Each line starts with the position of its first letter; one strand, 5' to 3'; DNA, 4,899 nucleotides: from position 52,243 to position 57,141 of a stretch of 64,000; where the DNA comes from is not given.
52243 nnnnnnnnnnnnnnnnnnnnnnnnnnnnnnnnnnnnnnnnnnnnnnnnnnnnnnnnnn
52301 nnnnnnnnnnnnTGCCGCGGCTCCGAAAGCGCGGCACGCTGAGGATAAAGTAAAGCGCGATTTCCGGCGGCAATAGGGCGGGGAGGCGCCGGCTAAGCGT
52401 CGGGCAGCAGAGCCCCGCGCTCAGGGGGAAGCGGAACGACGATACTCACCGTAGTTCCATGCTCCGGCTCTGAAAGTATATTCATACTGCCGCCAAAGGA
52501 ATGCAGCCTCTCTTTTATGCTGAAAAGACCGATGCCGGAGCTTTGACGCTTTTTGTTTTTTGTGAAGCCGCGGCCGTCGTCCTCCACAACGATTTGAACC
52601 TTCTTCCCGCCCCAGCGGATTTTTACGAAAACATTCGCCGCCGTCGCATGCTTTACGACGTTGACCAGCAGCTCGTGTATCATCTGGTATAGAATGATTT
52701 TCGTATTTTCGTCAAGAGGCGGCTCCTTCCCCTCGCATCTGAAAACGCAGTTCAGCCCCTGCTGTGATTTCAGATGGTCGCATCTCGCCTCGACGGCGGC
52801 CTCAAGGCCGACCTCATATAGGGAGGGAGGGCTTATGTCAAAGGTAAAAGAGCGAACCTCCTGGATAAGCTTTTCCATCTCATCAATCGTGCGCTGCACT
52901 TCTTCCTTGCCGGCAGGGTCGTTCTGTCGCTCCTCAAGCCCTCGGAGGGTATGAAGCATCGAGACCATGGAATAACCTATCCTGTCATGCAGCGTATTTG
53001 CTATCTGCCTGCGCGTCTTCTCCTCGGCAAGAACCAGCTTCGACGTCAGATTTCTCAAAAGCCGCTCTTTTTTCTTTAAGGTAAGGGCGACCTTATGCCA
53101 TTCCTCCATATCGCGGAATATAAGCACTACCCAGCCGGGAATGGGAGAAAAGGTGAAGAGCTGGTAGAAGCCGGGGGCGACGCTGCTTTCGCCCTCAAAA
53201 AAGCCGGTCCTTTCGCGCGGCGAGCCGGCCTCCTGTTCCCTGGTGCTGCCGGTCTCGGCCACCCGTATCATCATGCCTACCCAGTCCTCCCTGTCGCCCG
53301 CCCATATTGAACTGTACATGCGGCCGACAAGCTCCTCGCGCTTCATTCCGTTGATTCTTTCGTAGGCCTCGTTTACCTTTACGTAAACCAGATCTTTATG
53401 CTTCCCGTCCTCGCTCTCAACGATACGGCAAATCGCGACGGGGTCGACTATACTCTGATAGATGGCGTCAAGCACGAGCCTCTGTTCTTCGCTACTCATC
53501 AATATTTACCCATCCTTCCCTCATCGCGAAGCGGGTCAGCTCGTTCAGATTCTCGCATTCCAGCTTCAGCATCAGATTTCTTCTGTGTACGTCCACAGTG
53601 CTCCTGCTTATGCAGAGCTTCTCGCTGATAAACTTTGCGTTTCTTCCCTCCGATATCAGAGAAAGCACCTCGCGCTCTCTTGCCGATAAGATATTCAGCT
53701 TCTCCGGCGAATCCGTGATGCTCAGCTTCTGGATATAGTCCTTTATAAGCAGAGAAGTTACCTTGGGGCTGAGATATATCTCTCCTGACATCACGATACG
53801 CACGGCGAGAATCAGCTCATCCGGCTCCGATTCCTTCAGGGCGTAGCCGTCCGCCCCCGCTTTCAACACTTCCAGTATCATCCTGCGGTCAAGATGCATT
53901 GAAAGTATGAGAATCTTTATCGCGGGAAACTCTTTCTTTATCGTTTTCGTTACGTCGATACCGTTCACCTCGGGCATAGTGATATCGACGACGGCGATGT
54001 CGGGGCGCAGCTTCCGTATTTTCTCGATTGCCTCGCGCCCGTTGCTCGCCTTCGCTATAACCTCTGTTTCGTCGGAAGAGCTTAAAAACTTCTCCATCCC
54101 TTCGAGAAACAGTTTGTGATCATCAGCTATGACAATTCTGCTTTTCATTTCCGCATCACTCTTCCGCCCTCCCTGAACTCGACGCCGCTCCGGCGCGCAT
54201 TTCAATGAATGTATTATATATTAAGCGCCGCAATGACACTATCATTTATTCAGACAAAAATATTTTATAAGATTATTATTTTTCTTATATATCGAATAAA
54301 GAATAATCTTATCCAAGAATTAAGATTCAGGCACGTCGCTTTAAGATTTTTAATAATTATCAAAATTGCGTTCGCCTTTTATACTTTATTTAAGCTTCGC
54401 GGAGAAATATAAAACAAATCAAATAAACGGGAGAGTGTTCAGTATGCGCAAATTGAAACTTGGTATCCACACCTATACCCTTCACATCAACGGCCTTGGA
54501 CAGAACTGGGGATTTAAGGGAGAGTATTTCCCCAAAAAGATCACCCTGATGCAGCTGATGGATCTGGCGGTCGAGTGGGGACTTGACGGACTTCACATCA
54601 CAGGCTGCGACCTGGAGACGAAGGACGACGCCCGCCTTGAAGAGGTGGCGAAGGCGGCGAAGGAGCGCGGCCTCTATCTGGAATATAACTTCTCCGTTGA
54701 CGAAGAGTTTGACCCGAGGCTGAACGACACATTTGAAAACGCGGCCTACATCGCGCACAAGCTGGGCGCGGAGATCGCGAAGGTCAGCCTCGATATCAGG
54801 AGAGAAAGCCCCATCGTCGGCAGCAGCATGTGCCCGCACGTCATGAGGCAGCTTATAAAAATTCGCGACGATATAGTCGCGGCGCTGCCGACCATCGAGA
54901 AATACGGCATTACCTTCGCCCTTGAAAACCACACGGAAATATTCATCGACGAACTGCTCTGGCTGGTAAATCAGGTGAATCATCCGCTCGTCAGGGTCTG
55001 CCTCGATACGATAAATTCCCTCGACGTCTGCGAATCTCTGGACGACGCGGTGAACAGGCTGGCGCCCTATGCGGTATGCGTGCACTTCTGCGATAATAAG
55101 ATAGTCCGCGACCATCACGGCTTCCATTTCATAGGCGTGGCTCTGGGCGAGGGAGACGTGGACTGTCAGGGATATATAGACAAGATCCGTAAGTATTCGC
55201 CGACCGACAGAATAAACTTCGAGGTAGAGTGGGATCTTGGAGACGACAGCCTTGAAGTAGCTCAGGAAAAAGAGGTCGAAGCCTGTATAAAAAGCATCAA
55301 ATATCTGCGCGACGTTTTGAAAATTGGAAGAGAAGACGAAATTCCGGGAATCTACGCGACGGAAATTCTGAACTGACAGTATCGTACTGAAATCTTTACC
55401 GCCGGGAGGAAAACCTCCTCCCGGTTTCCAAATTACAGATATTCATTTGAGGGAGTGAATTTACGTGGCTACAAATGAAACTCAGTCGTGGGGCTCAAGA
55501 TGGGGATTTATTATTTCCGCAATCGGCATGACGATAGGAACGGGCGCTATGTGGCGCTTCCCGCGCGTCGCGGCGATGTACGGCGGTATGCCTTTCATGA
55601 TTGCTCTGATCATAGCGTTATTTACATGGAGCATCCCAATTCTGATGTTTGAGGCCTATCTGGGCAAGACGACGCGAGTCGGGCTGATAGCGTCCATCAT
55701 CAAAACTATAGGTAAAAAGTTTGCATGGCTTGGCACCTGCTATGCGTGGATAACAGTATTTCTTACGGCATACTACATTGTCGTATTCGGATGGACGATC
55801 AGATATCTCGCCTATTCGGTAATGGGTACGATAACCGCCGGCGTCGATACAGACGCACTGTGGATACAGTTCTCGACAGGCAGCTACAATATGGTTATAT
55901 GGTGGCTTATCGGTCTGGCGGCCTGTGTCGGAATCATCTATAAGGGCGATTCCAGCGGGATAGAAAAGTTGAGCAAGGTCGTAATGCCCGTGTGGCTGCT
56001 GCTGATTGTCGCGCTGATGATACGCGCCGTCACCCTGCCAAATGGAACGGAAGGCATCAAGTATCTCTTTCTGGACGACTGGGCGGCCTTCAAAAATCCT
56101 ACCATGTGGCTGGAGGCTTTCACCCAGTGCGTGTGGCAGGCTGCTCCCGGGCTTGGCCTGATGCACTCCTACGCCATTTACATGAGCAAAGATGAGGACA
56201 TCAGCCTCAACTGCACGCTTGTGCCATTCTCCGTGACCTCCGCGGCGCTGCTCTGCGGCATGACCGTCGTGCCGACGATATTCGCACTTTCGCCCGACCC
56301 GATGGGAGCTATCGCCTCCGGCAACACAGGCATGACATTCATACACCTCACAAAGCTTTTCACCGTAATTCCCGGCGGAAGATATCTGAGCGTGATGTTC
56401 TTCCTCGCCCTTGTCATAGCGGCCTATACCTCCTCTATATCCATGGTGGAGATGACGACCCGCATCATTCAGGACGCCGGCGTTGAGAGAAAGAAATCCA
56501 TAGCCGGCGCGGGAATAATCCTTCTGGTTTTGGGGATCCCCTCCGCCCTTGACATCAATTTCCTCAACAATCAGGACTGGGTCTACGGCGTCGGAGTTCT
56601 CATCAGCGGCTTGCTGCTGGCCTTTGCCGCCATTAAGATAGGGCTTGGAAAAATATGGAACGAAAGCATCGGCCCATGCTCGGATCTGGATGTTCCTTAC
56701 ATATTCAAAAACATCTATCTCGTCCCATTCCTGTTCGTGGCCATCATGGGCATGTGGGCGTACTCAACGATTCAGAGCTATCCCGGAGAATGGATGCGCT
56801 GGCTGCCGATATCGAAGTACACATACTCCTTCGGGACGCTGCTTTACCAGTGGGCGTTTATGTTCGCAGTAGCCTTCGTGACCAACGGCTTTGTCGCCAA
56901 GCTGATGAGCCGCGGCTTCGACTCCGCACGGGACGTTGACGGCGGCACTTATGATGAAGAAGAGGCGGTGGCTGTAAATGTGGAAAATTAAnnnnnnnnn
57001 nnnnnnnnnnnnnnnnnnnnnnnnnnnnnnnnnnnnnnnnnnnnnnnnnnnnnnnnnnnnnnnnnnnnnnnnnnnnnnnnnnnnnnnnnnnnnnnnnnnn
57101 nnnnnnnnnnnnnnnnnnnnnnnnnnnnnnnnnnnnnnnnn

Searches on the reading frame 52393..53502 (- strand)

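Call 20: search_protein_families(library=pfam, proteins=[window:52393-53502:-], max_evalue=0.00001)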
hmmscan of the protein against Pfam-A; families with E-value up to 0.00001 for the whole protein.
window:52393-53502:- (369 aa): 2 families
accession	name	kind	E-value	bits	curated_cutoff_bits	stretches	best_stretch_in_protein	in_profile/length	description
PF02518.31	HATPase_c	-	8.1e-16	58.9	26.4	1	269-359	4-110/111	Histidine kinase-, DNA gyrase B-, and HSP90-like ATPase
PF07730.19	HisKA_3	-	2e-06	28.7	24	1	164-227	2-67/68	Histidine kinase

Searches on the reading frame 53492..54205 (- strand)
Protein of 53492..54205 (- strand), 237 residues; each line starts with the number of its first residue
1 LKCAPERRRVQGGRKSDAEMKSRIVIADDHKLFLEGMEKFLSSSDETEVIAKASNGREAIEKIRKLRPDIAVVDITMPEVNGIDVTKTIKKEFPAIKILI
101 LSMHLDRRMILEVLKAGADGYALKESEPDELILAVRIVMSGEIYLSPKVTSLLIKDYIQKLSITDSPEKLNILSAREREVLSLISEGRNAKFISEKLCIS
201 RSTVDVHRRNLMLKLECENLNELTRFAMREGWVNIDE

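Call 20: search_protein_families(library=pfam, proteins=[window:53492-54205:-], max_evalue=0.00001)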
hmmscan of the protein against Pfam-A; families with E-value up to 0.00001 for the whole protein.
window:53492-54205:- (237 aa): 2 families
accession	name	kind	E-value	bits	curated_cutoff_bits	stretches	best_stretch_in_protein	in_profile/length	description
PF00072.30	Response_reg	-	2.1e-27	95.9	30.2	1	24-135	1-110/111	Response regulator receiver domain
PF00196.25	GerE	-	6.8e-17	61.3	23.5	1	172-227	2-57/57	Bacterial regulatory proteins, luxR family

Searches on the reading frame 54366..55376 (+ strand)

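Call 20: search_protein_families(library=pfam, proteins=[window:54366-55376:+], max_evalue=0.00001)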
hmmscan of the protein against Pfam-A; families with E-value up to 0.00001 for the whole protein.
window:54366-55376:+ (336 aa): 1 family
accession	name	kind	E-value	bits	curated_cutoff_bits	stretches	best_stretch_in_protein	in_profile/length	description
PF01261.30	AP_endonuc_2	-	1.5e-18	67.9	31.1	1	66-299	2-234/249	Xylose isomerase-like TIM barrel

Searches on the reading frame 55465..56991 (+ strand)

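Call 20: search_protein_families(library=pfam, proteins=[window:55465-56991:+], max_evalue=0.00001)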
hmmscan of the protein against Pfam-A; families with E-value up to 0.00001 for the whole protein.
window:55465-56991:+ (508 aa): 1 family
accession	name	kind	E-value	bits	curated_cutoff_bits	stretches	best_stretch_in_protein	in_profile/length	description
PF00209.24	SNF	-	1.7e-43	149.5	27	2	143-351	175-395/524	Sodium:neurotransmitter symporter family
